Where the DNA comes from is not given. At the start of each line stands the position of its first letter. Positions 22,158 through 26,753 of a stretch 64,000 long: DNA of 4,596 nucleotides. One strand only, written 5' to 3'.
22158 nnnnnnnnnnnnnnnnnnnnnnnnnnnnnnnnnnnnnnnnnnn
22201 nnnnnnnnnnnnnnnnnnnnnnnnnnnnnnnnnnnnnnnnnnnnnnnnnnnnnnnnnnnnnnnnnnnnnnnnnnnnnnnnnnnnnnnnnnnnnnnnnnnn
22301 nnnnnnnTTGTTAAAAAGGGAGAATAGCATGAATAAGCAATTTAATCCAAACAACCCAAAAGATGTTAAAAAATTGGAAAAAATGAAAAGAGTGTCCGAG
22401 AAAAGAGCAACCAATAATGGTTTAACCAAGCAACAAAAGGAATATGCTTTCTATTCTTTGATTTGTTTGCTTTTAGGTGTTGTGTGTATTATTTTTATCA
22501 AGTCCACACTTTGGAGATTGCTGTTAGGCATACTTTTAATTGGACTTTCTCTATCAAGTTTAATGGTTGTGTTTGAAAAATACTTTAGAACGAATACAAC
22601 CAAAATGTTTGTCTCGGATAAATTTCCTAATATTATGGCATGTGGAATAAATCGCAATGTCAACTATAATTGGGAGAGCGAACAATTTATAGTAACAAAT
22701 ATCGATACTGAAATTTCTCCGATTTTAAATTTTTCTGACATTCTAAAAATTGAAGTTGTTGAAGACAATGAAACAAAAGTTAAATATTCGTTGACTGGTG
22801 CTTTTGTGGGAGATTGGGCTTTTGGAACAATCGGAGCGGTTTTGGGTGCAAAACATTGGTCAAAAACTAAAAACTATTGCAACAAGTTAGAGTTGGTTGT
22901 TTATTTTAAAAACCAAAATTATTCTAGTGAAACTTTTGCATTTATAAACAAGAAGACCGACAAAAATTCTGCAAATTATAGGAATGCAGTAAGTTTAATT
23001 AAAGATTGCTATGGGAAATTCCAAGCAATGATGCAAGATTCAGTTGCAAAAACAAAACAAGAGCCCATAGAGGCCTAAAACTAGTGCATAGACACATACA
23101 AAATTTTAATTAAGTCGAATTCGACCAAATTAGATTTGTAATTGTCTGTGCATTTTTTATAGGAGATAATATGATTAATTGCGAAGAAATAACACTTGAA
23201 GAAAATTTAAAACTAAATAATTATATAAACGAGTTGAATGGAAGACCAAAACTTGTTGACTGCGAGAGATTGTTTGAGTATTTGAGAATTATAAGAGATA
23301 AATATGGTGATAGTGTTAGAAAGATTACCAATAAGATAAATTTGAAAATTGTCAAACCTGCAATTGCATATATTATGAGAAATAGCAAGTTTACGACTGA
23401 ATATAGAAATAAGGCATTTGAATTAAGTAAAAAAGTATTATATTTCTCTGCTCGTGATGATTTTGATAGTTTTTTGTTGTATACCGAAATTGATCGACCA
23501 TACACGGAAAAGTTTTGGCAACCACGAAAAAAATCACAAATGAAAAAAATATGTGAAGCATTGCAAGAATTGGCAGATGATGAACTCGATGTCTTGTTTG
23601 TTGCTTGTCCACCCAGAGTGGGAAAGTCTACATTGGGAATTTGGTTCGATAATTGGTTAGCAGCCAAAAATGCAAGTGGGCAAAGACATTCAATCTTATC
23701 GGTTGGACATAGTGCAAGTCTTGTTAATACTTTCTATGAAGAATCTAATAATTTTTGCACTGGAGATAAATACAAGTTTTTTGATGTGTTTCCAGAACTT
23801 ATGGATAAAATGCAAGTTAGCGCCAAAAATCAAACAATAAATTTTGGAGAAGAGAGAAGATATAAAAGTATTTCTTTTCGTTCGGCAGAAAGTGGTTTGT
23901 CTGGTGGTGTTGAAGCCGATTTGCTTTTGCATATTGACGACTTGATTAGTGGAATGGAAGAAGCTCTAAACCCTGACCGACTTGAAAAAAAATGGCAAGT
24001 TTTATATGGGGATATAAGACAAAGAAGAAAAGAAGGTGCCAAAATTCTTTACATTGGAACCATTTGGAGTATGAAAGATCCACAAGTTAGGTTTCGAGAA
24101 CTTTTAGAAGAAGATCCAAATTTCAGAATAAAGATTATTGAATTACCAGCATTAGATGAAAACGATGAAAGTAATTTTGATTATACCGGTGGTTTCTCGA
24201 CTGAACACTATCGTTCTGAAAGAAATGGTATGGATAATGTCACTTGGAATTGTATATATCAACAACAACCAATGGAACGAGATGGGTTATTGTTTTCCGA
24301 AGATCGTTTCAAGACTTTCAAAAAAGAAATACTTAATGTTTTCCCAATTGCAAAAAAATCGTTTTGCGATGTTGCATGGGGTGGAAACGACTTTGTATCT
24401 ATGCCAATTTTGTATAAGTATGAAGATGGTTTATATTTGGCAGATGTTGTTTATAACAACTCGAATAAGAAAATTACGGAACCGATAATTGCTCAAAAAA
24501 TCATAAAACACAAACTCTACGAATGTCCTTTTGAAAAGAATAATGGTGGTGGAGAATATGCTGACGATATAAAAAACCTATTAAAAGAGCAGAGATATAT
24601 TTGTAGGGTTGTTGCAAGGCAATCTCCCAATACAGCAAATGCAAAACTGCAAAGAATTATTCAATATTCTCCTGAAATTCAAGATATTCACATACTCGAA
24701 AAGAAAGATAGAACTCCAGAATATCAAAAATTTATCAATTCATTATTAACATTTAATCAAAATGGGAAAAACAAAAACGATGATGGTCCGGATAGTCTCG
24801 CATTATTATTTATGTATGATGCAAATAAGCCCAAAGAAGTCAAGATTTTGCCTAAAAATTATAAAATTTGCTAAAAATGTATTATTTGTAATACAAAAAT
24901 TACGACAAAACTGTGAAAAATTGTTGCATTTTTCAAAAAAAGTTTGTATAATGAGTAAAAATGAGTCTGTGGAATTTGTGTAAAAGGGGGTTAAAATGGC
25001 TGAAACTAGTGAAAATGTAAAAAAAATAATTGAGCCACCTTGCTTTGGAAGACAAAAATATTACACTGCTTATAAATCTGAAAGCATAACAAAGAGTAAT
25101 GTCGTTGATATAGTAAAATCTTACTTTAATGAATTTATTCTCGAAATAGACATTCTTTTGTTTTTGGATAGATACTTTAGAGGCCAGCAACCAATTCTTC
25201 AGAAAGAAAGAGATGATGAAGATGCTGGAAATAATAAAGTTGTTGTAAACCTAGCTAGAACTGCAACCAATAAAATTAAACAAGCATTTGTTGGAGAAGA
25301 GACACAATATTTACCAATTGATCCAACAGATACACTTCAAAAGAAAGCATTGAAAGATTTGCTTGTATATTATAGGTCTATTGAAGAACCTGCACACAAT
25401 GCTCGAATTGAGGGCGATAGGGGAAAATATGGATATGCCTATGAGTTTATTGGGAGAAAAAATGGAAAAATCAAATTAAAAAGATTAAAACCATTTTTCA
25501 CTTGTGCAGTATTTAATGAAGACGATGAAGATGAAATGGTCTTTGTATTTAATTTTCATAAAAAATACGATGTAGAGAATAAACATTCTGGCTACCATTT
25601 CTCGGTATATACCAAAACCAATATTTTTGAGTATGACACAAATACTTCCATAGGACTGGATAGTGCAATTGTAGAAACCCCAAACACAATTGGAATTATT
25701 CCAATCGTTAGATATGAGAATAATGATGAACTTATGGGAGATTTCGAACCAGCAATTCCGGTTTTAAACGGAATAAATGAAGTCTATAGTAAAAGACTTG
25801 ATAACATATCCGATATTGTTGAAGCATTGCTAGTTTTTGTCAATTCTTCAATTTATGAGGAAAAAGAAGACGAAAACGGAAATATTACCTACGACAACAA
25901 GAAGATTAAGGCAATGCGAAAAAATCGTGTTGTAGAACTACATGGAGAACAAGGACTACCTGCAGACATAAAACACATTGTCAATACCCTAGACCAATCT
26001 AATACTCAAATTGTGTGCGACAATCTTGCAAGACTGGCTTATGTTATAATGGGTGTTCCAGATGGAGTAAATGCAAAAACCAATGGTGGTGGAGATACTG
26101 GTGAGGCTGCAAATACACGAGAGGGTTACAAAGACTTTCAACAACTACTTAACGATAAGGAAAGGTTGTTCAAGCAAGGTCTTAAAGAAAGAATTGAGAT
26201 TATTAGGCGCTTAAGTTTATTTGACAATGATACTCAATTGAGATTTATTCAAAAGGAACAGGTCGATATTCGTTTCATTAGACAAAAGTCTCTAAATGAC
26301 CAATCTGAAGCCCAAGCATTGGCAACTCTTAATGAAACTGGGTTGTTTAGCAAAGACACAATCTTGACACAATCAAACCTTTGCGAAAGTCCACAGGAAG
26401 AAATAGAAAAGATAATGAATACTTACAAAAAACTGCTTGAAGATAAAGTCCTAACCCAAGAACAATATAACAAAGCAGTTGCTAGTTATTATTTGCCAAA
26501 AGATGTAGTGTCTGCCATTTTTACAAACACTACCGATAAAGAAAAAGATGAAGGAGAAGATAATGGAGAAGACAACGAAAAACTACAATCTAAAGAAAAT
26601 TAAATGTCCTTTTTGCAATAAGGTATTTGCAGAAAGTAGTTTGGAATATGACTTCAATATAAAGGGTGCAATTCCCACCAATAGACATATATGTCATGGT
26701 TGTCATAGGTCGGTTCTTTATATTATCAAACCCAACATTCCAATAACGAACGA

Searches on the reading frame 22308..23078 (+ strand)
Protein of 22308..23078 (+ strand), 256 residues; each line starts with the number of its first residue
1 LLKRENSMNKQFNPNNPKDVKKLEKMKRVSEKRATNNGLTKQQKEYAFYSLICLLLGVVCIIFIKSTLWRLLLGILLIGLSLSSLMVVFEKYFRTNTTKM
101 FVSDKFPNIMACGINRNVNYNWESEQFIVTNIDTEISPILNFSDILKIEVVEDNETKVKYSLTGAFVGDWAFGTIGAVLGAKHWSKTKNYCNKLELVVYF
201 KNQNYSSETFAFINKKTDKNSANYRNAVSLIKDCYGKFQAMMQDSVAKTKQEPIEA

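Call 82: search_protein_families(library=pfam, max_evalue=0.01, proteins=[window:22308-23078:+])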
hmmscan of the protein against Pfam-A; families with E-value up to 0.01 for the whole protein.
window:22308-23078:+ (256 aa): 1 family
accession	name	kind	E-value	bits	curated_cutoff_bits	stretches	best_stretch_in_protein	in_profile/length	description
PF00420.29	Oxidored_q2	-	0.0031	17.7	26.1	1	46-101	2-56/95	NADH-ubiquinone/plastoquinone oxidoreductase chain 4L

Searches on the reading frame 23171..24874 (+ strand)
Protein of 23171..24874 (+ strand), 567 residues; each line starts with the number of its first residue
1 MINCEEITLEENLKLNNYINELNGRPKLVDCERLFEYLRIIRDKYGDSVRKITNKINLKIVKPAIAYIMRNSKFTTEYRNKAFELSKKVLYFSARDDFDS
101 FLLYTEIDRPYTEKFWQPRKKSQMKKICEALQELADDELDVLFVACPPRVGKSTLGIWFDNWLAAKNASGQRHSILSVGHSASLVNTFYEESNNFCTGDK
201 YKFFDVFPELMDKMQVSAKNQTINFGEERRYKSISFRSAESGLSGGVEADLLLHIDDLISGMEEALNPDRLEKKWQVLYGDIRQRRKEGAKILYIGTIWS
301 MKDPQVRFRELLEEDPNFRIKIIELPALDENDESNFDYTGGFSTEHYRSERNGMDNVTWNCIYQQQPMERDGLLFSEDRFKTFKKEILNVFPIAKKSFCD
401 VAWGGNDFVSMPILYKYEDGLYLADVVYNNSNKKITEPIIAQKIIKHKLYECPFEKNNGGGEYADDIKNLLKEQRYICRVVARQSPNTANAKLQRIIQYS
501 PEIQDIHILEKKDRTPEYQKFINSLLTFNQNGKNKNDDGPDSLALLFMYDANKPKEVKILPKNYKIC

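Call 23: search_protein_families(library=phrogs, proteins=[window:23171-24874:+])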
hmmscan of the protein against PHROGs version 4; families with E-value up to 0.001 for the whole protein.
window:23171-24874:+ (567 aa): 4 families
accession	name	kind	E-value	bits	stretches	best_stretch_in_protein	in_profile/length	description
phrog_38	-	head and packaging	2.3e-48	166.5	1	89-556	259-709/760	terminase large subunit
phrog_30251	-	head and packaging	2.7e-37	129.5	1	114-539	31-449/799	terminase large subunit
phrog_4758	-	head and packaging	1.5e-16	61.5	1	94-333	16-241/243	terminase large subunit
phrog_5573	-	head and packaging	1e-15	58.9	1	319-557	11-241/250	terminase large subunit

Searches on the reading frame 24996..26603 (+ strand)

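Call 23: search_protein_families(library=phrogs, proteins=[window:24996-26603:+])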
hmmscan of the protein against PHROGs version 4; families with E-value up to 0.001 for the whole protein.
window:24996-26603:+ (535 aa): 3 families
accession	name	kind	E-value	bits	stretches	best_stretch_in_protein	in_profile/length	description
phrog_64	-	head and packaging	4.1e-58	198.2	1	26-529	63-541/547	portal protein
phrog_8065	-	unknown function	2e-07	32.3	1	23-157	31-159/165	-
phrog_9064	-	head and packaging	8.7e-07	29.8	1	263-479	17-208/228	portal protein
